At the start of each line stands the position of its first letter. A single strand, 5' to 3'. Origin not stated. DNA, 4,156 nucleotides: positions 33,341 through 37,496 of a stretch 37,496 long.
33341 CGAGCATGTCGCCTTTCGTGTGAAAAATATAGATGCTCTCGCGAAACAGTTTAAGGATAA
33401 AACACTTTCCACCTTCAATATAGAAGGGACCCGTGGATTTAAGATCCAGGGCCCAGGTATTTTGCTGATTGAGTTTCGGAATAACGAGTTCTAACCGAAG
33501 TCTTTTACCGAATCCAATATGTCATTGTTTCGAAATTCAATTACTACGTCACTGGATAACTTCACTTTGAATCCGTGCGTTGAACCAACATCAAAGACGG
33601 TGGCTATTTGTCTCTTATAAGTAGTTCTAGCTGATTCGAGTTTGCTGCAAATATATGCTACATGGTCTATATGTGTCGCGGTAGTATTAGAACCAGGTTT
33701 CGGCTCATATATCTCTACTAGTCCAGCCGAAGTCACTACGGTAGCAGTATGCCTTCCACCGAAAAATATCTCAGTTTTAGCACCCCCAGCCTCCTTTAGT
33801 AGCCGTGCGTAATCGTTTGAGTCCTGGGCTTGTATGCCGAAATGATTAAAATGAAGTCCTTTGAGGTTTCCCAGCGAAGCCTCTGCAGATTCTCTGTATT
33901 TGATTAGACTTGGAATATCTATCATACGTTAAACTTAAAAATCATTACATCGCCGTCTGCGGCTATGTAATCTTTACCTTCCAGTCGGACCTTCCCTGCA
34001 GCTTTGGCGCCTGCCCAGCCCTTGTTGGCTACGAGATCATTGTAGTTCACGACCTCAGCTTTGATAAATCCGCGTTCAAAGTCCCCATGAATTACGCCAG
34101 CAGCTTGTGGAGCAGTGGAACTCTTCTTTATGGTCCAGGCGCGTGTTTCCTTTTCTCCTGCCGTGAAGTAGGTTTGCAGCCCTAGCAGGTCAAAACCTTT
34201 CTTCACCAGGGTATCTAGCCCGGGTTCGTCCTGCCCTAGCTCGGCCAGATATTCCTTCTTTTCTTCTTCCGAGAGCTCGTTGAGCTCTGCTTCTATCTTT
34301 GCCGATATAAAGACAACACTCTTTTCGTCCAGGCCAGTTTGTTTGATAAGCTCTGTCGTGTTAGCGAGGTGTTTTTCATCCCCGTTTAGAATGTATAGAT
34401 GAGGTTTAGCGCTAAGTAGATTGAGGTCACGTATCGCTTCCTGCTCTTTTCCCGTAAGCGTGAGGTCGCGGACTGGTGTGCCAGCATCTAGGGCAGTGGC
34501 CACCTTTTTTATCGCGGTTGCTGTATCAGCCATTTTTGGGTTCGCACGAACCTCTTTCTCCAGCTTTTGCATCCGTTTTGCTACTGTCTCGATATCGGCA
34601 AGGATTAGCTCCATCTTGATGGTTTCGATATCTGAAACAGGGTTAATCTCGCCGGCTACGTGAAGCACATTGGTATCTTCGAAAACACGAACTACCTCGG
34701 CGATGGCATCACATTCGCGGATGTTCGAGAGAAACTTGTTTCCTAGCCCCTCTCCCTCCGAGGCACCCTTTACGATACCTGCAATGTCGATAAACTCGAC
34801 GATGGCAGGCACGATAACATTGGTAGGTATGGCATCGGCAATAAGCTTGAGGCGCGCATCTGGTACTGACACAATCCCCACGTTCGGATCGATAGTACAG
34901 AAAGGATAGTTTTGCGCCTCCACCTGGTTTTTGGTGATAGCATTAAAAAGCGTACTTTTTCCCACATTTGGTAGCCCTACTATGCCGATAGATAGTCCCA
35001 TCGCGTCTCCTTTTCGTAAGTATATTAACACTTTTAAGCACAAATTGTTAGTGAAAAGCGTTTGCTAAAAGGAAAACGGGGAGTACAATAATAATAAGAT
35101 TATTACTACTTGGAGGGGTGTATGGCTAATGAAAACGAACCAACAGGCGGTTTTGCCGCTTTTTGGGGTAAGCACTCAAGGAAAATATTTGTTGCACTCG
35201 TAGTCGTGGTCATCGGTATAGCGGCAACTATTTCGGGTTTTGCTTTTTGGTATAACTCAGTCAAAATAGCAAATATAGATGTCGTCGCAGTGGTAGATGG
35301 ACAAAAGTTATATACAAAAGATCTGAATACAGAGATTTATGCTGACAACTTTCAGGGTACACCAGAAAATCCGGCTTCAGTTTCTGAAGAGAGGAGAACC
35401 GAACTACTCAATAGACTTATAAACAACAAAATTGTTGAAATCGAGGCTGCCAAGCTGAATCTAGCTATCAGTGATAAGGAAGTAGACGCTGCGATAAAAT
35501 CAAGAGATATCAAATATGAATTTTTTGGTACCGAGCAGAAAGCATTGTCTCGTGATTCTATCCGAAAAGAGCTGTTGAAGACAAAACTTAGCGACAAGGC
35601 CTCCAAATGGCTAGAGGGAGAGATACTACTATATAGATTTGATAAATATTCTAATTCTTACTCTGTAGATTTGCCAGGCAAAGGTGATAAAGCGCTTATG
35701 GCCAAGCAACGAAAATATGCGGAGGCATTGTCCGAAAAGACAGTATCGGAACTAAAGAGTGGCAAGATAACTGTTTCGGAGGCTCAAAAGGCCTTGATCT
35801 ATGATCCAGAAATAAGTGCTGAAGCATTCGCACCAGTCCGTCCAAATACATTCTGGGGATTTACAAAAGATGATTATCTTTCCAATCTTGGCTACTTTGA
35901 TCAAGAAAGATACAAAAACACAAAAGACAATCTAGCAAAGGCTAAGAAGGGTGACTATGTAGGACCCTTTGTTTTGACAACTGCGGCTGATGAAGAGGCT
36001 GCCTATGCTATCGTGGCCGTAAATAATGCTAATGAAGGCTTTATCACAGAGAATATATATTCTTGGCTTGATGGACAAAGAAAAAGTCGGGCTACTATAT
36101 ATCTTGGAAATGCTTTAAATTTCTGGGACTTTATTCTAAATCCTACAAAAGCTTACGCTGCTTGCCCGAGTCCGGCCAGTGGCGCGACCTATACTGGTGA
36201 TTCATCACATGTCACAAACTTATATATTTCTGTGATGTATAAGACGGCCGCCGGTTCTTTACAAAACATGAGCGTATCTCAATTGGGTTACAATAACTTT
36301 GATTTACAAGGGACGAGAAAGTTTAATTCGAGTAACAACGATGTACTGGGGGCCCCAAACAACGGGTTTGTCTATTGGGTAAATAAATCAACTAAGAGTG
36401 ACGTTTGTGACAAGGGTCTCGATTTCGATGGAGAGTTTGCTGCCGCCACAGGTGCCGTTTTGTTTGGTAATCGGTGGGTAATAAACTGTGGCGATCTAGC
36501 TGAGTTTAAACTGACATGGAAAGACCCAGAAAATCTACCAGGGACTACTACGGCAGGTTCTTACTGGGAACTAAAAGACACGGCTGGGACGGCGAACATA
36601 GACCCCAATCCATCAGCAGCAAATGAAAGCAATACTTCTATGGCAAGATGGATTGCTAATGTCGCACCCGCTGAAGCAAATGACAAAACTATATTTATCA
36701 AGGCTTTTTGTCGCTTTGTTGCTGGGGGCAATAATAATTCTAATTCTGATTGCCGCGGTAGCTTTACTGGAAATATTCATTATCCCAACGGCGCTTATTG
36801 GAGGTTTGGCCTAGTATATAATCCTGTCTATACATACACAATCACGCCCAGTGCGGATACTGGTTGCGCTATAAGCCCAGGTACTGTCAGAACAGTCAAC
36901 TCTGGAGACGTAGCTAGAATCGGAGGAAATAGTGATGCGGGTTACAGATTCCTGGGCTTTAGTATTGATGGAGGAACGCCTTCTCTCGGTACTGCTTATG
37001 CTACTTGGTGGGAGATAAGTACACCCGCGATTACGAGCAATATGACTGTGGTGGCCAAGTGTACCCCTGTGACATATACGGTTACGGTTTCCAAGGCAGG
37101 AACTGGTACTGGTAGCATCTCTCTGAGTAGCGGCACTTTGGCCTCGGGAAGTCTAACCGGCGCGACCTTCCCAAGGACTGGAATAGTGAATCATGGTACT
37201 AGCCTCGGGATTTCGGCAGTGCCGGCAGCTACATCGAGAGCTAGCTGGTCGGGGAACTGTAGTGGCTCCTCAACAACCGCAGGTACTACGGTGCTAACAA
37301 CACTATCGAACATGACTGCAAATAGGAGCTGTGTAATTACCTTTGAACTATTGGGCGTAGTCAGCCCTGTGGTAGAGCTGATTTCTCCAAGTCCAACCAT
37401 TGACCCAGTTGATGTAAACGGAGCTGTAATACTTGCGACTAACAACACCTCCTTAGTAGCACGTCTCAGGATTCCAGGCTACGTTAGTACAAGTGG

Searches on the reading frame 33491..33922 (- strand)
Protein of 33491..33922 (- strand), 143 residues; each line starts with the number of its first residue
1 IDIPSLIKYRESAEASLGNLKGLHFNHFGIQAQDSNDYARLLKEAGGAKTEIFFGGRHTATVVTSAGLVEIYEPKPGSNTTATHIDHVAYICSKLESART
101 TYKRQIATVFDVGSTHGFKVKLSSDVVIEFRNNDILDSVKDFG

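Call 50: search_protein_families(library=pfam, proteins=[window:33491-33922:-], max_evalue=0.01)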
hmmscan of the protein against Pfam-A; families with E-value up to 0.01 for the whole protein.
window:33491-33922:- (143 aa): 1 family
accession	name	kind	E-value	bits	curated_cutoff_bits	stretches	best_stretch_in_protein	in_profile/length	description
PF13669.12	Glyoxalase_4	-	0.0097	16.6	27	0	26-117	1-101/109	Glyoxalase/Bleomycin resistance protein/Dioxygenase superfamily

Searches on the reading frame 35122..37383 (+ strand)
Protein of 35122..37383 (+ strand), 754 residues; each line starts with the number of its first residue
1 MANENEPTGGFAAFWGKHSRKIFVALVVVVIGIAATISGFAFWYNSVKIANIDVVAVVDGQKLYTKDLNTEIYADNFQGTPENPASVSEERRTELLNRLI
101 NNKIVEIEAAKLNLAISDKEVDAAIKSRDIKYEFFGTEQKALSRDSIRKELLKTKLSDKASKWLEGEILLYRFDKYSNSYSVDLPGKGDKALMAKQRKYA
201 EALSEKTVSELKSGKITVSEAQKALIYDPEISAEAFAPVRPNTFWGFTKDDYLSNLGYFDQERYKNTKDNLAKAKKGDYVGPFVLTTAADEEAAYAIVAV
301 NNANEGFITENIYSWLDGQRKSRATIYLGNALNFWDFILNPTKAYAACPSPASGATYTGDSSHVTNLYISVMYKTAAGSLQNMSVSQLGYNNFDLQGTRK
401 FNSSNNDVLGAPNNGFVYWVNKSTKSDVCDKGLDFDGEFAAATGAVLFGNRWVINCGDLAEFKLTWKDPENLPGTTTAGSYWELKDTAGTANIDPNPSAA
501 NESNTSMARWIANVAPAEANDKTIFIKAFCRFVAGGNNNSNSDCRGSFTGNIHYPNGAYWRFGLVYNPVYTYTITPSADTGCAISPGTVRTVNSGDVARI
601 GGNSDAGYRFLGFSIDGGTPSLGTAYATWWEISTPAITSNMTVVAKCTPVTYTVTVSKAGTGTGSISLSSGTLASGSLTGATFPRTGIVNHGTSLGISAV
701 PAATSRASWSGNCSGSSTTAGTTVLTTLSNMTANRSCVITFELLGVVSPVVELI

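Call 21: search_protein_families(library=pfam, proteins=[window:35122-37383:+], max_evalue=0.001)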
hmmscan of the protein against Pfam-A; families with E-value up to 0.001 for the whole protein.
window:35122-37383:+ (754 aa): 2 families
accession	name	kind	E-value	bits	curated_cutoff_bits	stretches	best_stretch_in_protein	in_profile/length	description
PF13624.11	SurA_N_3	-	2.5e-10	40.8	27.2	1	18-129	8-121/162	SurA-like N-terminal domain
PF13623.11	SurA_N_2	-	4.3e-10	40.1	28.5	1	27-145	11-139/145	SurA-like N-terminal domain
